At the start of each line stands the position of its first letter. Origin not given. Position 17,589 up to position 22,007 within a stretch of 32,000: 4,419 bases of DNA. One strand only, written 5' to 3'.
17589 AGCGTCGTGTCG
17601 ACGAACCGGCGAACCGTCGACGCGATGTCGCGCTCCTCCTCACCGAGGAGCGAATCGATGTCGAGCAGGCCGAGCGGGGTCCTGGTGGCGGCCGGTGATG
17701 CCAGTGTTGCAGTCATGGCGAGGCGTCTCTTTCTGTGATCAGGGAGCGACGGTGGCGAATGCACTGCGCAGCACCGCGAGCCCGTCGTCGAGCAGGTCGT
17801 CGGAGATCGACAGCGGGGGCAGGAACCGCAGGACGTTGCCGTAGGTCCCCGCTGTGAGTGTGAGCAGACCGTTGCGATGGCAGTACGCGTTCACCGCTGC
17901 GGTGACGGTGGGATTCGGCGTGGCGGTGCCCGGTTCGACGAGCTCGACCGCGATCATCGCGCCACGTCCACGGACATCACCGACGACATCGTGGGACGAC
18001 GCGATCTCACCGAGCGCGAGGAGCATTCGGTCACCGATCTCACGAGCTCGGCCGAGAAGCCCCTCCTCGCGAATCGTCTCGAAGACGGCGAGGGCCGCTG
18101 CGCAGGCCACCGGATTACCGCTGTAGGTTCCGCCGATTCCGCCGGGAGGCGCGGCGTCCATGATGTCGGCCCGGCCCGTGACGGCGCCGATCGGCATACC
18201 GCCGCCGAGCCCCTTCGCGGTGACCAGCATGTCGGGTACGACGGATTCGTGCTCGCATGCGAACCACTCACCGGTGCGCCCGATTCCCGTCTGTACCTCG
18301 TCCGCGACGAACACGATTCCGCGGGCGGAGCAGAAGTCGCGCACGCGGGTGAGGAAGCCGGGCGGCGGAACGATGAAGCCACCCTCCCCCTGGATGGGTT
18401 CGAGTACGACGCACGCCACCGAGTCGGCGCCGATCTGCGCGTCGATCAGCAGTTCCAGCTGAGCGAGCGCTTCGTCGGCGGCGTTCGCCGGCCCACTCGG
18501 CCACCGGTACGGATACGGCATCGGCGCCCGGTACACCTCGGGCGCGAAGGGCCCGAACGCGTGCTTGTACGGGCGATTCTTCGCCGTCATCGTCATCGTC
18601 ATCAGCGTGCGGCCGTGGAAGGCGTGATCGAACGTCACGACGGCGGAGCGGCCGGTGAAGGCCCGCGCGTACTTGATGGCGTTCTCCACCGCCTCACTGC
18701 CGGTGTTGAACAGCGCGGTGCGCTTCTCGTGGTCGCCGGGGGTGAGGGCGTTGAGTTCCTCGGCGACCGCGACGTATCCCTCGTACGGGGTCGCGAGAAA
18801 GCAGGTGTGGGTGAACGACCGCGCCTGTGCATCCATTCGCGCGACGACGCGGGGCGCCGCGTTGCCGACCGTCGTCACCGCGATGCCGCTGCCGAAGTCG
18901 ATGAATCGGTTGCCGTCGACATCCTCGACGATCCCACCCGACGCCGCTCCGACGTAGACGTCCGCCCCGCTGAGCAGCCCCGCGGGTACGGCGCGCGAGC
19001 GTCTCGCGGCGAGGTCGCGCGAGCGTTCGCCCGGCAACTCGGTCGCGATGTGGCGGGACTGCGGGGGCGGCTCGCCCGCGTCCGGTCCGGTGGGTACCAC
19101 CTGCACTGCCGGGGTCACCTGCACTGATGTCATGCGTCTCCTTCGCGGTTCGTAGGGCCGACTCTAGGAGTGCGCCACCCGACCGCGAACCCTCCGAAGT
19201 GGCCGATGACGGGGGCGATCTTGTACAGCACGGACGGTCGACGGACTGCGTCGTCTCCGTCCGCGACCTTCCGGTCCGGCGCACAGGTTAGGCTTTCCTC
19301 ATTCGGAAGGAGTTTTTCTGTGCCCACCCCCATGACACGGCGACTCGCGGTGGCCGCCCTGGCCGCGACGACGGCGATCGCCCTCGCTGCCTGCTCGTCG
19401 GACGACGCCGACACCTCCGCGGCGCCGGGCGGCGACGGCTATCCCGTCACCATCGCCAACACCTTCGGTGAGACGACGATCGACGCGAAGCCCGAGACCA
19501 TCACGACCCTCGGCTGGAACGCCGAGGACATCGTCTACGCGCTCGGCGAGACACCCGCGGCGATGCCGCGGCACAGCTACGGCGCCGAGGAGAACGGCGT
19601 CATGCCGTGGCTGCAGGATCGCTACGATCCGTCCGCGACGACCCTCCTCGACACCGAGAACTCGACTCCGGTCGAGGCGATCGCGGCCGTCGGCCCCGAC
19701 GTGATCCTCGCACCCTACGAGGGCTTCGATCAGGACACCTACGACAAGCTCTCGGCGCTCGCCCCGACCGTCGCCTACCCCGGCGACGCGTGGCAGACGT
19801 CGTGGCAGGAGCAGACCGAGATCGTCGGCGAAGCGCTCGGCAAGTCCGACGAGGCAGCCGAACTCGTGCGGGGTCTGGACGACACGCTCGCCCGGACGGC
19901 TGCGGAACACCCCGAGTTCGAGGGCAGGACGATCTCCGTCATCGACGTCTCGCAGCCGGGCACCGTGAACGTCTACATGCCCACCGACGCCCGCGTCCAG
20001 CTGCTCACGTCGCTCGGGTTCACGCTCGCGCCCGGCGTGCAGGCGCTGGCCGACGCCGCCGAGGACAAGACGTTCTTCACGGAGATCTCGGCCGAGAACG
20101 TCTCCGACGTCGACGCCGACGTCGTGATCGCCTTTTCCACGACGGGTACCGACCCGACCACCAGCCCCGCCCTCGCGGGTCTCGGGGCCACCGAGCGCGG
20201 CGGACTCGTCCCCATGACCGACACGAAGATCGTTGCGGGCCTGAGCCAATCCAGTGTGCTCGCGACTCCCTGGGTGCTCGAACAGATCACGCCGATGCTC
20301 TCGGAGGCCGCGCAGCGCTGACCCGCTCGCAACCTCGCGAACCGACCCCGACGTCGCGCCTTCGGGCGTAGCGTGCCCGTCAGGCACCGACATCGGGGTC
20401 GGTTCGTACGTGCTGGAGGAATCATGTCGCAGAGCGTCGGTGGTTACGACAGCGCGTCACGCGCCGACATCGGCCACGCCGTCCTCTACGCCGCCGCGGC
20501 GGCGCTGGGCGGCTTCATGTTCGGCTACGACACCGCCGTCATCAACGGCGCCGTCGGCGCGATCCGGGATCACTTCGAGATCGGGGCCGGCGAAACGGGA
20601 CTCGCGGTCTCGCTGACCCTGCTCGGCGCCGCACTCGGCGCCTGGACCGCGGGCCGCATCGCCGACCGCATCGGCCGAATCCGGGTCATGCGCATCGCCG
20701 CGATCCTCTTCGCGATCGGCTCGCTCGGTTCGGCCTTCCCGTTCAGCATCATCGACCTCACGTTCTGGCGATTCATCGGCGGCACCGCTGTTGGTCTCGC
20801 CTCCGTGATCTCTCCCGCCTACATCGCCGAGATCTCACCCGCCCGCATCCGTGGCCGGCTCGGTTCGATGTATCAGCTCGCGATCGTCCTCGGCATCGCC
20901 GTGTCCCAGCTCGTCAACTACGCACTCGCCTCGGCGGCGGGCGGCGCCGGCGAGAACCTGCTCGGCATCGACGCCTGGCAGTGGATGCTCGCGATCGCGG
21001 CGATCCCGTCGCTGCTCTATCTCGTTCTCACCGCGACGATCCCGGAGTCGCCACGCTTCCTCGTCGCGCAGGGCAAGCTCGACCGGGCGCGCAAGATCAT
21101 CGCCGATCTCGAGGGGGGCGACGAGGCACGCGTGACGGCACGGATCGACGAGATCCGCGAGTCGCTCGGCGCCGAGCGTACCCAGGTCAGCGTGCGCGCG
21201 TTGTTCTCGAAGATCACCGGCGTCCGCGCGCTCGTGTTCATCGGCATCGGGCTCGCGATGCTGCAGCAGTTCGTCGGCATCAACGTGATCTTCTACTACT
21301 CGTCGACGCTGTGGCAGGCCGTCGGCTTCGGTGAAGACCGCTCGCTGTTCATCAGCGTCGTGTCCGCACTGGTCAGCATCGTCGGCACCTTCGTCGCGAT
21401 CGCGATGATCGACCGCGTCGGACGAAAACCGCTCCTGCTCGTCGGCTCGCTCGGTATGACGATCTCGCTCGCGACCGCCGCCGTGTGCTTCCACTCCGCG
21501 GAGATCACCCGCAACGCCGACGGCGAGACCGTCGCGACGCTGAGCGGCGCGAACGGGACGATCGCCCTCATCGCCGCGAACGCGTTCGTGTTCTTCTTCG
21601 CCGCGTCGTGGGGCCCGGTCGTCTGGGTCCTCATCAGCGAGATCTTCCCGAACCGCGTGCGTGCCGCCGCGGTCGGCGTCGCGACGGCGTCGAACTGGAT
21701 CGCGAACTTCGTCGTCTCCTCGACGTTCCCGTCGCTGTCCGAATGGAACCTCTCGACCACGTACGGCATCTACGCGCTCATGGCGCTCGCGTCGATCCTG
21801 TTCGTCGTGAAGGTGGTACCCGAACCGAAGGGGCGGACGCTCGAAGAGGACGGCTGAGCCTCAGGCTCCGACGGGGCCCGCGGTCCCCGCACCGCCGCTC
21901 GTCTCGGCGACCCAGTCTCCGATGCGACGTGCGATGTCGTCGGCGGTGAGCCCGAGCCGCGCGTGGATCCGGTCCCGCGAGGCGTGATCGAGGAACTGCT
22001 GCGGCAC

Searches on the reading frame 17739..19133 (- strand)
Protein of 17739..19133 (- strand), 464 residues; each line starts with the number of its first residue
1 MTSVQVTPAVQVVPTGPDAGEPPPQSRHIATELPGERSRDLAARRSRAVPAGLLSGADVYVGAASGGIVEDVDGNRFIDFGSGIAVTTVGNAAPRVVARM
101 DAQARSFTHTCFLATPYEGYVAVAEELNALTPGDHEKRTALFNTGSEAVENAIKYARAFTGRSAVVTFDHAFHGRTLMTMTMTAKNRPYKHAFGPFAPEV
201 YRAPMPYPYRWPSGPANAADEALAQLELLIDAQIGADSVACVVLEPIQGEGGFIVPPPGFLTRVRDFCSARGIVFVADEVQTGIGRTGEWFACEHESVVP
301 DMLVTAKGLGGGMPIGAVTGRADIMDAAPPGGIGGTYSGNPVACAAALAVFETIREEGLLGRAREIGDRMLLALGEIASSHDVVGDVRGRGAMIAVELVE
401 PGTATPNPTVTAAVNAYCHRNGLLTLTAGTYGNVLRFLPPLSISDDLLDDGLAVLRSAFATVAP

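Call 94: search_protein_families(library=pfam, proteins=[window:17739-19133:-], max_evalue=0.00001)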
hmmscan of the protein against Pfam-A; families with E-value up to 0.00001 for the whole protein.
window:17739-19133:- (464 aa): 1 family
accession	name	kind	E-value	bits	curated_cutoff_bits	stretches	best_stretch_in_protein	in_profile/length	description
PF00202.27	Aminotran_3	-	1.2e-124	416.5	30.5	1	61-458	13-402/403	Aminotransferase class-III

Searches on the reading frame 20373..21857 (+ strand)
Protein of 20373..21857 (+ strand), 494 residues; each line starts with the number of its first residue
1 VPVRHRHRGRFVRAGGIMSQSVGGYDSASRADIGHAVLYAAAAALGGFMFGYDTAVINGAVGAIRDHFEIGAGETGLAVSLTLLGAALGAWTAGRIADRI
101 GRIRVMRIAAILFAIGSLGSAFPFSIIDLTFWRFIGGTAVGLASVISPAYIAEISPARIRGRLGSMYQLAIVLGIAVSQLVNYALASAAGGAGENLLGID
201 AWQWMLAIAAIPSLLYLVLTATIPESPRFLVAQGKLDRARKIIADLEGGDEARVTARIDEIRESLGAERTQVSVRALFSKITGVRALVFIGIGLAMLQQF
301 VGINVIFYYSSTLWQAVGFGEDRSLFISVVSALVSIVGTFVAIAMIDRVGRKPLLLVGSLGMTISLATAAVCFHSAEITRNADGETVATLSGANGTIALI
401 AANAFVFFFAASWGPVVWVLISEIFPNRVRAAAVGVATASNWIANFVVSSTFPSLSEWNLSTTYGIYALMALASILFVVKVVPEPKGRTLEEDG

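Call 94: search_protein_families(library=pfam, proteins=[window:20373-21857:+], max_evalue=0.00001)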
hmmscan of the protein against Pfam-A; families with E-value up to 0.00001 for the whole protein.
window:20373-21857:+ (494 aa): 2 families
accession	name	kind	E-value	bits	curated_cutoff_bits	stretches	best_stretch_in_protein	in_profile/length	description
PF00083.30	Sugar_tr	-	3.5e-112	376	22.3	1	41-492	3-447/452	Sugar (and other) transporter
PF07690.21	MFS_1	-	5.1e-36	124.7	33.4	2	44-372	2-288/347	Major Facilitator Superfamily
